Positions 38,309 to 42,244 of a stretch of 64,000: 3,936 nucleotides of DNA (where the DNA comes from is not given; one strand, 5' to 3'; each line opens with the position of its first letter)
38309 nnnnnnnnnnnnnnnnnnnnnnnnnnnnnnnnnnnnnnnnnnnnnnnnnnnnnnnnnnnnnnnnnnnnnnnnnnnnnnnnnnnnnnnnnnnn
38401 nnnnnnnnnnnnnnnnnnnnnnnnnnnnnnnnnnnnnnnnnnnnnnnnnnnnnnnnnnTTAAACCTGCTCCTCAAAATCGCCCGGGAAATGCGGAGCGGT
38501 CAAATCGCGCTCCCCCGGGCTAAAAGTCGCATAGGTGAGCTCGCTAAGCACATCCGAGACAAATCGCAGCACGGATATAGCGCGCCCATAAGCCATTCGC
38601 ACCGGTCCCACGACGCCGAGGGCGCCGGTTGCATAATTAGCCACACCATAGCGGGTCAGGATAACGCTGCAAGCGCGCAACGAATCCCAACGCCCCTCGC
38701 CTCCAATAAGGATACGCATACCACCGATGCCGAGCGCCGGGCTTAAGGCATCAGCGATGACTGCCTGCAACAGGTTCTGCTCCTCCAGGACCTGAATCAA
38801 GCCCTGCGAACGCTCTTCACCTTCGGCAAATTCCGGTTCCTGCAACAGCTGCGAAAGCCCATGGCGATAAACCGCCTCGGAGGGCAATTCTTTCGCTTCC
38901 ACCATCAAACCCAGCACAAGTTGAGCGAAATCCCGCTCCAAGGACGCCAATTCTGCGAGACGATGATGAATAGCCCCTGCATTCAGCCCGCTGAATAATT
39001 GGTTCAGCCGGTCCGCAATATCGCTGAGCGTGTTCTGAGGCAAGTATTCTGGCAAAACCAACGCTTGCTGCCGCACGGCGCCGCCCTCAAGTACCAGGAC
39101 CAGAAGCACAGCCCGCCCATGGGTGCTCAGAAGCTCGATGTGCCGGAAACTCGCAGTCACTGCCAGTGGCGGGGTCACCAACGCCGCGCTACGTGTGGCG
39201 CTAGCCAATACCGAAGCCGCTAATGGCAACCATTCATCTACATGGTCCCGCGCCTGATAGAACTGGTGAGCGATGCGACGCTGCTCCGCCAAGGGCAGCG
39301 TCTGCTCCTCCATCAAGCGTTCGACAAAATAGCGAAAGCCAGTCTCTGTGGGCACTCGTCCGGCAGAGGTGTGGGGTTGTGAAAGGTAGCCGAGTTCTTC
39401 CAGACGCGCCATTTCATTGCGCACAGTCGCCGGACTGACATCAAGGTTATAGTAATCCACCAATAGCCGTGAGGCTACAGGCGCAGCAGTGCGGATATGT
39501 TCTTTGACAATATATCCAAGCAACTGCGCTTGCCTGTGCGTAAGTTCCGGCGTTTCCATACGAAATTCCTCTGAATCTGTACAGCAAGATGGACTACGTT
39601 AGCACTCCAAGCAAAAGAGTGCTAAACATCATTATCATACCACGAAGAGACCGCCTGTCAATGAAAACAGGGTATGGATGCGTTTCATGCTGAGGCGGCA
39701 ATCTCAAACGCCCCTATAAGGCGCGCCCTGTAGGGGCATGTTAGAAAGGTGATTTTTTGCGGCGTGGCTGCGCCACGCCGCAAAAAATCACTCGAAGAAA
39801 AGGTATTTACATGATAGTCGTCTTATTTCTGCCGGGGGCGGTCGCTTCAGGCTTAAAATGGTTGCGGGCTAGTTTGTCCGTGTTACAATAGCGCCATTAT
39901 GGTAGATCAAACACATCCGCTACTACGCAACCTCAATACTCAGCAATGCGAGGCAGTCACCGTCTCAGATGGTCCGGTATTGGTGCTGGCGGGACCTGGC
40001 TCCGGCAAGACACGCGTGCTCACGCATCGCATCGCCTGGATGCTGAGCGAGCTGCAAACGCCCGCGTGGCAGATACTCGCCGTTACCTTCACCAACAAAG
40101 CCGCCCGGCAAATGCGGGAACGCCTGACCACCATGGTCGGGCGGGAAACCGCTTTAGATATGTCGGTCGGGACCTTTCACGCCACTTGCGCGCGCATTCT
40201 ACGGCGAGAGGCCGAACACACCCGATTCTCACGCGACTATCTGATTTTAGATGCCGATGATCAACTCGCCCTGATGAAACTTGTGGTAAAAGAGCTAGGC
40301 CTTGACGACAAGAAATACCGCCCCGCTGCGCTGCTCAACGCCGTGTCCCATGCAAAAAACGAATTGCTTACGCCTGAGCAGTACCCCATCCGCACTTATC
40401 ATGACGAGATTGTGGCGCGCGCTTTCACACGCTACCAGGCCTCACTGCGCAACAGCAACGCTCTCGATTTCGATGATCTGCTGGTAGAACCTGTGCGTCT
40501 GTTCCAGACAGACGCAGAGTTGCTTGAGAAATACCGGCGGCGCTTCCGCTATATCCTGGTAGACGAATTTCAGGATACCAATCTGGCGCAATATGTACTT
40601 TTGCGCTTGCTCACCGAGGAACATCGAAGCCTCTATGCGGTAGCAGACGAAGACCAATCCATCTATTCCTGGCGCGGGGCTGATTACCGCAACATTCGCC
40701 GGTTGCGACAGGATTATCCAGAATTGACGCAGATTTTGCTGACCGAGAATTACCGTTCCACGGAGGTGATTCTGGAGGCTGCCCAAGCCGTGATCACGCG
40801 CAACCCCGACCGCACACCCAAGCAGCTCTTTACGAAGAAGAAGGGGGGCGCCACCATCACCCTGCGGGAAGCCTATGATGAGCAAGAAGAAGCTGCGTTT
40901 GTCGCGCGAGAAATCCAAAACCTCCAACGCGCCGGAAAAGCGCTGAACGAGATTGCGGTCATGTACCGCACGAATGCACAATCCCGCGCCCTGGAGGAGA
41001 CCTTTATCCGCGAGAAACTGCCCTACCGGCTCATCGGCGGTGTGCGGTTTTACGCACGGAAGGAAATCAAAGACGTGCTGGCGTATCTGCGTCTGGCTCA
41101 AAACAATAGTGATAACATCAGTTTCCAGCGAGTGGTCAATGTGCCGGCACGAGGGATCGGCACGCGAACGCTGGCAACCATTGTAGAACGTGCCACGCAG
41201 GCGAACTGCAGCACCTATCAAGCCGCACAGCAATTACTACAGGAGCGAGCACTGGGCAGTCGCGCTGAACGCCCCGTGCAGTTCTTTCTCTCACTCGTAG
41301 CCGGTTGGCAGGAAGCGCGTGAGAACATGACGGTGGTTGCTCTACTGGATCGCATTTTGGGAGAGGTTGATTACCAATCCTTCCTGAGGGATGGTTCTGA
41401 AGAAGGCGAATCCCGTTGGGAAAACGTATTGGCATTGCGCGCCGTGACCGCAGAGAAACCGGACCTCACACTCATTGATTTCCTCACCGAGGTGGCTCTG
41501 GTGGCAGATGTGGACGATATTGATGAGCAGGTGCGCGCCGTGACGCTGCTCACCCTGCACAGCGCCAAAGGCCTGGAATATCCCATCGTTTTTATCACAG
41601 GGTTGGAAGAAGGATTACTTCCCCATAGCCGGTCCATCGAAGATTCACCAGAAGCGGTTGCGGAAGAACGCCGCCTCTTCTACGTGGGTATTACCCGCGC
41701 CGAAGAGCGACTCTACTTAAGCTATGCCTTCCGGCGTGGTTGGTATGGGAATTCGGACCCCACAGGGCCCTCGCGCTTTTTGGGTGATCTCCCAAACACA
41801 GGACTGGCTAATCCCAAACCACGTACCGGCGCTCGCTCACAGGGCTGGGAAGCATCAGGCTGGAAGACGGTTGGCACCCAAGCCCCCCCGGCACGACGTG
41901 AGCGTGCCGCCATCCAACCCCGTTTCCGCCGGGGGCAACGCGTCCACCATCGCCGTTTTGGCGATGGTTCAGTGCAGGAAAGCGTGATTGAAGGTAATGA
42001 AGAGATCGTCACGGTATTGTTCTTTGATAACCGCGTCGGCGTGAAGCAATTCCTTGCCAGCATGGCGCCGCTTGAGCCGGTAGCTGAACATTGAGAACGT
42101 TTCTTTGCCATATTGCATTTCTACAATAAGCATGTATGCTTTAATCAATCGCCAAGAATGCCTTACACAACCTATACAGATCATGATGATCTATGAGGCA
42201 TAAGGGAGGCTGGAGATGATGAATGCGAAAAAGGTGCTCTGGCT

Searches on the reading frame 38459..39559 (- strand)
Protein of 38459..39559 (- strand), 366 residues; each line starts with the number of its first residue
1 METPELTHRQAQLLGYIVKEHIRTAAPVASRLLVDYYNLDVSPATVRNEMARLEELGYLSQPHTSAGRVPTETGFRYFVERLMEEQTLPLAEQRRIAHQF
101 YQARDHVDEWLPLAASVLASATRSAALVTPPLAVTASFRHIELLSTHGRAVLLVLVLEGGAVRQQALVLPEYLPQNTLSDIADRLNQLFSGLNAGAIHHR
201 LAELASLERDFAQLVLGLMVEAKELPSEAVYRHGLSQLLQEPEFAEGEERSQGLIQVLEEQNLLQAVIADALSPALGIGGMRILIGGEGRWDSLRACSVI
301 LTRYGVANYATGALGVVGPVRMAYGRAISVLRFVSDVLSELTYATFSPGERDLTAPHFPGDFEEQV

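Call 41: search_protein_families(library=pfam, max_evalue=0.000001, proteins=[window:38459-39559:-])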
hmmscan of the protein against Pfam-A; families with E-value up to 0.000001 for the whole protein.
window:38459-39559:- (366 aa): 1 family
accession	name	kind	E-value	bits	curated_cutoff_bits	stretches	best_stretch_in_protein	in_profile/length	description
PF01628.27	HrcA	-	9.2e-44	150.4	22.2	1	109-328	2-215/215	HrcA protein C terminal domain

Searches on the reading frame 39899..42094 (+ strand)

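Call 41: search_protein_families(library=pfam, max_evalue=0.000001, proteins=[window:39899-42094:+])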
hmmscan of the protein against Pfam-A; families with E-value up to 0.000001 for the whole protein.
window:39899-42094:+ (731 aa): 4 families
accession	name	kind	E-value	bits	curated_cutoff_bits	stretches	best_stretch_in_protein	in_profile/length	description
PF00580.27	UvrD-helicase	-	4.1e-86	289.5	23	1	12-274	1-271/271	UvrD/REP helicase N-terminal domain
PF13361.12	UvrD_C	-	2.7e-72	244.6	25.6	1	279-610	1-348/350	UvrD-like helicase C-terminal domain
PF13245.12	AAA_19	-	1e-23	84.4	25.1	1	16-257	1-132/134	AAA domain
PF13538.12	UvrD_C_2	-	2.3e-10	40.6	27.4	1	548-607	2-51/52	UvrD-like helicase C-terminal domain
